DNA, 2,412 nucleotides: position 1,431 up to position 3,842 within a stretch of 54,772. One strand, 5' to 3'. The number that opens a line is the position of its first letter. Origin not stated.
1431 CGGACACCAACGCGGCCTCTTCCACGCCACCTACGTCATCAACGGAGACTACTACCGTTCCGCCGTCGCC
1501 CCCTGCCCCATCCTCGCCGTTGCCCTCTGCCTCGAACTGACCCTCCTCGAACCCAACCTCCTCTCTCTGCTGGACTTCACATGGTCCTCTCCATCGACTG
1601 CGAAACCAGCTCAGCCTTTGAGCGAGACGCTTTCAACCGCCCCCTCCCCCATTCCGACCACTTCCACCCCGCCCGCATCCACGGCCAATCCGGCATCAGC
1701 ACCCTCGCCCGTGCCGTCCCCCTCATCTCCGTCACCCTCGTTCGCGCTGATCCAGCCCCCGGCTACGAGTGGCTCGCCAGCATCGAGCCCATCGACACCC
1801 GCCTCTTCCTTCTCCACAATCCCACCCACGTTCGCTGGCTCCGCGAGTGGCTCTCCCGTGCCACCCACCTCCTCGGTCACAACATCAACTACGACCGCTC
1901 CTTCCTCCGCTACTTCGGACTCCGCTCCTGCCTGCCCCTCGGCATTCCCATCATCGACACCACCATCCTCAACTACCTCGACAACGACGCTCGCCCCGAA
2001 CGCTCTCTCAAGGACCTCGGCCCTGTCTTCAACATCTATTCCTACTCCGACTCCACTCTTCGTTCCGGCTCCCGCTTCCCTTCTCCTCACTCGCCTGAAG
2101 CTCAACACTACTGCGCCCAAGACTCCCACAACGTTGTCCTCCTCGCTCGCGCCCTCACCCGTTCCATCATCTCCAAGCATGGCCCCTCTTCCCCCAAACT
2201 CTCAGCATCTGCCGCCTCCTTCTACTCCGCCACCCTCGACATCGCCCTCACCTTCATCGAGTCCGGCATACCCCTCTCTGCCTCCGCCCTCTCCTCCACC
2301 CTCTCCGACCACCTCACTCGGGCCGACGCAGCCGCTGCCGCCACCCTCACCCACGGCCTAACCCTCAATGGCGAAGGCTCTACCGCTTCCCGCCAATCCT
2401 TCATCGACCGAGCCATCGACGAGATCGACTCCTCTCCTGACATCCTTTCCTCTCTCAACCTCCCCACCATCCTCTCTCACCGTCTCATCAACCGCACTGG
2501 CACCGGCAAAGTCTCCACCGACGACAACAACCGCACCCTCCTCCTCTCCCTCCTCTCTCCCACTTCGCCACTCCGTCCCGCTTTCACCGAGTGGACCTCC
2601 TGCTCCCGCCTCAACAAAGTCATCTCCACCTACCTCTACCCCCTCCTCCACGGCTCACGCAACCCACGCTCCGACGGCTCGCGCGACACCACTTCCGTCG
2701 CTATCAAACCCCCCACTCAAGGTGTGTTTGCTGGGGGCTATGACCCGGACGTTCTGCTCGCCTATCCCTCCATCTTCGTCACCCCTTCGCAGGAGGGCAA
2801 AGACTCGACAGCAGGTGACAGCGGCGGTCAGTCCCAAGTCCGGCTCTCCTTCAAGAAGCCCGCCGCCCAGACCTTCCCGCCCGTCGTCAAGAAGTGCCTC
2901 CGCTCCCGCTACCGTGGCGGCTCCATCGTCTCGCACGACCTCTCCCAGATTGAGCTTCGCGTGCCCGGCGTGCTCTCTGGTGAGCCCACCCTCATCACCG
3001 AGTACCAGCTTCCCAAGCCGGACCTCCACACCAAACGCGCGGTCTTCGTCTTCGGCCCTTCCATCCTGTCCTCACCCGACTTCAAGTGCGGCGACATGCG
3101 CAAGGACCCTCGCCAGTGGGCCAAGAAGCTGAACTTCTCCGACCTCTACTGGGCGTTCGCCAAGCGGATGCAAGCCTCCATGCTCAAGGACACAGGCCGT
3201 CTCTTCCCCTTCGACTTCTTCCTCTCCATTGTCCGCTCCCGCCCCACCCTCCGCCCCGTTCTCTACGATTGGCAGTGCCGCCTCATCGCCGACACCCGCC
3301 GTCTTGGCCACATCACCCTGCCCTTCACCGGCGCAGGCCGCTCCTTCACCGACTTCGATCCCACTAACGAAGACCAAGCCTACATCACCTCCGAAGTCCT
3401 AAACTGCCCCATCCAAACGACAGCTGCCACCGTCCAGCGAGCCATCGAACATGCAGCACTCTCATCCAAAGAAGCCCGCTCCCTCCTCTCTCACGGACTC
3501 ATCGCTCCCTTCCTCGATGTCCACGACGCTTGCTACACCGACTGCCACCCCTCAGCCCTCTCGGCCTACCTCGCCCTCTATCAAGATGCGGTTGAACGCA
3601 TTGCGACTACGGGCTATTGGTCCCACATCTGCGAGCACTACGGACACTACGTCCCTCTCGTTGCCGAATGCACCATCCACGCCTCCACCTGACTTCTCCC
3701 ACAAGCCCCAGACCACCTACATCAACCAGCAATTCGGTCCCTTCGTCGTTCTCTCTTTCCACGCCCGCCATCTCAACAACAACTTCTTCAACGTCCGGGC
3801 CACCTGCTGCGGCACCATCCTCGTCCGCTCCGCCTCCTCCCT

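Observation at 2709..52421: Exact 13-16 nt element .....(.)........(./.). present 22 times on both strands, in coding and non-coding DNA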

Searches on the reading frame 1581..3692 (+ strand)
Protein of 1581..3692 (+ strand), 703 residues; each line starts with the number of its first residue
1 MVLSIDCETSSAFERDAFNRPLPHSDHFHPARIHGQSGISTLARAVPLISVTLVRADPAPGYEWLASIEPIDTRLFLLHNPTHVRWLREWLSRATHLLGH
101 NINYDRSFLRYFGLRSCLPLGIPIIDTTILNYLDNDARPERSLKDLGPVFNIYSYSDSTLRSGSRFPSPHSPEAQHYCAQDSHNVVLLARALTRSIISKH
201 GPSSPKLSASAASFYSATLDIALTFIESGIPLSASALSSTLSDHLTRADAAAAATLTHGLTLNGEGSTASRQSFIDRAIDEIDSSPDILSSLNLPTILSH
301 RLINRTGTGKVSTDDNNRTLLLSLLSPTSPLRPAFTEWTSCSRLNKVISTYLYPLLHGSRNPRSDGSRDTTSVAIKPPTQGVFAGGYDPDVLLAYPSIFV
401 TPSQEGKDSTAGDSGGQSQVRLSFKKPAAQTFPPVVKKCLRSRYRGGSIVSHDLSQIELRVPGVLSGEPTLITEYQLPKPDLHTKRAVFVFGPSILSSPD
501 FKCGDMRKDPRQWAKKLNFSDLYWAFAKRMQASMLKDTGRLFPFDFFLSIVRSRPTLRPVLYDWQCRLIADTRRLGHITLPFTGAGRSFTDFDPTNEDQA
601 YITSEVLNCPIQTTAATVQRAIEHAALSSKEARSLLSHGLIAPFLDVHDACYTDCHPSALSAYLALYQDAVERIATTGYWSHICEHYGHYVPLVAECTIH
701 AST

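Call 13: search_protein_families(library=pfam, proteins=[window:1581-3692:+], max_evalue=0.001)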
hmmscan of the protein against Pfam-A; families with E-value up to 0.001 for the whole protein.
window:1581-3692:+ (703 aa): 1 family
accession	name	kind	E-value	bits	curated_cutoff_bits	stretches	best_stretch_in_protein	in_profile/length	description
PF00476.26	DNA_pol_A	-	1.4e-13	51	34.3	1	421-674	120-360/381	DNA polymerase family A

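Call 22: search_protein_families(library=phrogs, proteins=[window:1581-3692:+], max_evalue=0.001)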
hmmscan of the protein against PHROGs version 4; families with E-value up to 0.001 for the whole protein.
window:1581-3692:+ (703 aa): 3 families
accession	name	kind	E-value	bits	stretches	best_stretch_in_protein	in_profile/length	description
phrog_17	-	DNA, RNA and nucleotide metabolism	1.6e-26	93.7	2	421-696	974-1223/1445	DNA polymerase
phrog_2573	-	DNA, RNA and nucleotide metabolism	8.2e-17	62.4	1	436-681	5-255/336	DNA polymerase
phrog_192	-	DNA, RNA and nucleotide metabolism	0.00029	21.2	1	83-131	177-223/397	DNA polymerase exonuclease subunit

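Call 24: find_homologous_proteins(query=window:1581-3692:+, max_evalue=1e-10)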
Query window:1581-3692:+ (703 aa): 54 proteins with E <= 1e-10 among 8000 candidates.
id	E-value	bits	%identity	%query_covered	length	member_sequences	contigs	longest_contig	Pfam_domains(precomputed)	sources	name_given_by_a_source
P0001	0.0e+0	1560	100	97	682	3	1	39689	PF00476.27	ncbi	ncbi:MAG: DNA polymerase, partial [Acetobacteraceae bacterium]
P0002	0.0e+0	1361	84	100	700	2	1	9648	PF00476.27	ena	-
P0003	0.0e+0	1248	79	100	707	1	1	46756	PF00476.27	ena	-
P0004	9.4e-152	525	43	93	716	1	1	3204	PF00476.27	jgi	jgi:DNA polymerase I-like protein with 3'-5' exonuclease and polymerase domains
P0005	9.9e-114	399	35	99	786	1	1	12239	PF00476.27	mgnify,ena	mgnify:CR=1 FL=1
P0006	5.9e-113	397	38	99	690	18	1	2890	PF00476.27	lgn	-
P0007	1.7e-111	392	38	99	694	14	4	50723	PF00476.27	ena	-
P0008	3.6e-111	391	38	99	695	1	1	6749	PF00476.27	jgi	jgi:DNA polymerase family A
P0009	4.8e-111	390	39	99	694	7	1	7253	PF00476.27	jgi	jgi:hypothetical protein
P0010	1.3e-110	389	38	99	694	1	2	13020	PF00476.27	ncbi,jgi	jgi:hypothetical protein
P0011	1.8e-110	388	38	99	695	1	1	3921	PF00476.27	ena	-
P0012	1.8e-110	388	38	99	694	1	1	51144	PF00476.27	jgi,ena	jgi:hypothetical protein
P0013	2.8e-110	388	38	99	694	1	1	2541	PF00476.27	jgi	-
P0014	3.6e-110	387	38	99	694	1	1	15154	PF00476.27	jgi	jgi:hypothetical protein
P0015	3.8e-110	387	38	99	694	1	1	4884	PF00476.27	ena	-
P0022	7.3e-110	386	38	99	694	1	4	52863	PF00476.27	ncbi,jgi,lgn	jgi:hypothetical protein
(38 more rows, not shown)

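Call 25: find_encoding_contigs(protein=P0003, flank=10000, max_places=3)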
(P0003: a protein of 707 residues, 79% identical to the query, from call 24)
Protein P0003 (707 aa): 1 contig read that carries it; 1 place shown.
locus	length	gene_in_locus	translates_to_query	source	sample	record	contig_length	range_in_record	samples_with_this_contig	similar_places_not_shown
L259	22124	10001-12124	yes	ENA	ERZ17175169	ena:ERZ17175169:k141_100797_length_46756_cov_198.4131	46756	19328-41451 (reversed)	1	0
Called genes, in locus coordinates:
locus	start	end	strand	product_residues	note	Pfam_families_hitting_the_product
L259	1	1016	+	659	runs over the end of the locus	-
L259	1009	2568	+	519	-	-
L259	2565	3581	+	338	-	PF00899:ThiF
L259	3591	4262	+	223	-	-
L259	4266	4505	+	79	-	-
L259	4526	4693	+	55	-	-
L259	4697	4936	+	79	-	-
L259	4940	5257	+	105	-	-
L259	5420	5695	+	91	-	-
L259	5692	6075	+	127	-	-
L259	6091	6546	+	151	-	-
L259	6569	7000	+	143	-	-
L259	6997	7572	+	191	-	-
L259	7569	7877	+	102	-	-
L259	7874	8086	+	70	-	-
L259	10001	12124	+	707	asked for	PF00476:DNA_pol_A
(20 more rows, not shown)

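Call 26: find_encoding_contigs(protein=P0002, flank=10000, max_places=3)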
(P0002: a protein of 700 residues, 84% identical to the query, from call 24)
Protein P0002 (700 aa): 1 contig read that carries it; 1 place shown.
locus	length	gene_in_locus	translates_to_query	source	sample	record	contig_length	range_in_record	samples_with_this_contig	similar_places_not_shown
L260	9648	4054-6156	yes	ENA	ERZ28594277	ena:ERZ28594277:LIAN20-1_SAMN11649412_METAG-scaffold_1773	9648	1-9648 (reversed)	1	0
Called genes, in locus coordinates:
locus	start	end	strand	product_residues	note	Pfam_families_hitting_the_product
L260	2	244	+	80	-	?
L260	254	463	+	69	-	-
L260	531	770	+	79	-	-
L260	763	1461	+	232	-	-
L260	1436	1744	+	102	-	-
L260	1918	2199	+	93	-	-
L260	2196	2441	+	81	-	-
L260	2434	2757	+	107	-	-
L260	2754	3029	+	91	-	-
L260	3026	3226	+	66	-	-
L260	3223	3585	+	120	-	-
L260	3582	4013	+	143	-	-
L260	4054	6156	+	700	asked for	PF00476:DNA_pol_A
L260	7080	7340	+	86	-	-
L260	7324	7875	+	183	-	-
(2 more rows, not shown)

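Call 31: find_encoding_contigs(protein=P0022, flank=10000, max_places=2)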
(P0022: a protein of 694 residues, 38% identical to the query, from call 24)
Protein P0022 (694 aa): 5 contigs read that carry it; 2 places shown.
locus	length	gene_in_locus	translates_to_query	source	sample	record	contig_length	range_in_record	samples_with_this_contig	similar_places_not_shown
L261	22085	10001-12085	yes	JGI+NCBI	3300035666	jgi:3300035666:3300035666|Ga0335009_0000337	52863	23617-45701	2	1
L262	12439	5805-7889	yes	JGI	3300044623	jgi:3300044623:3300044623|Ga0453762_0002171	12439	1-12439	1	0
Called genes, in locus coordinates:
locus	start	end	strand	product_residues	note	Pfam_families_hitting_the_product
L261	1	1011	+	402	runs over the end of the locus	PF19263:DUF5906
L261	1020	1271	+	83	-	-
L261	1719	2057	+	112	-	-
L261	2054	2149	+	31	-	-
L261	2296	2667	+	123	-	-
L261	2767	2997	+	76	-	-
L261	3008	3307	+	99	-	-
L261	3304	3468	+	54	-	-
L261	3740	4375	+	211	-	-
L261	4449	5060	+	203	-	-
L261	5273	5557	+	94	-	-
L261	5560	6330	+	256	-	-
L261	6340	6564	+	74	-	-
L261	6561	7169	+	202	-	-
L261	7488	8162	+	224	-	PF03167:UDG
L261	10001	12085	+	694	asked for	PF00476:DNA_pol_A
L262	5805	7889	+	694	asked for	PF00476:DNA_pol_A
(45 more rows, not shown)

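Call 32: find_encoding_contigs(protein=P0004, flank=10000, max_places=2)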
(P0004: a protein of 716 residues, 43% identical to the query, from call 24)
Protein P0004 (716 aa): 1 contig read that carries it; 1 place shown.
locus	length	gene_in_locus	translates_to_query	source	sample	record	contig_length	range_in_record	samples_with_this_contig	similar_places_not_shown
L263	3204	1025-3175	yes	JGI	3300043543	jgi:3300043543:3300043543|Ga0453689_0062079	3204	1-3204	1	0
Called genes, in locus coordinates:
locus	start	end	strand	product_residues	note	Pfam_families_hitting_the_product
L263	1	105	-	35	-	?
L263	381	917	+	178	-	-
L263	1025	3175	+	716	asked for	PF00476:DNA_pol_A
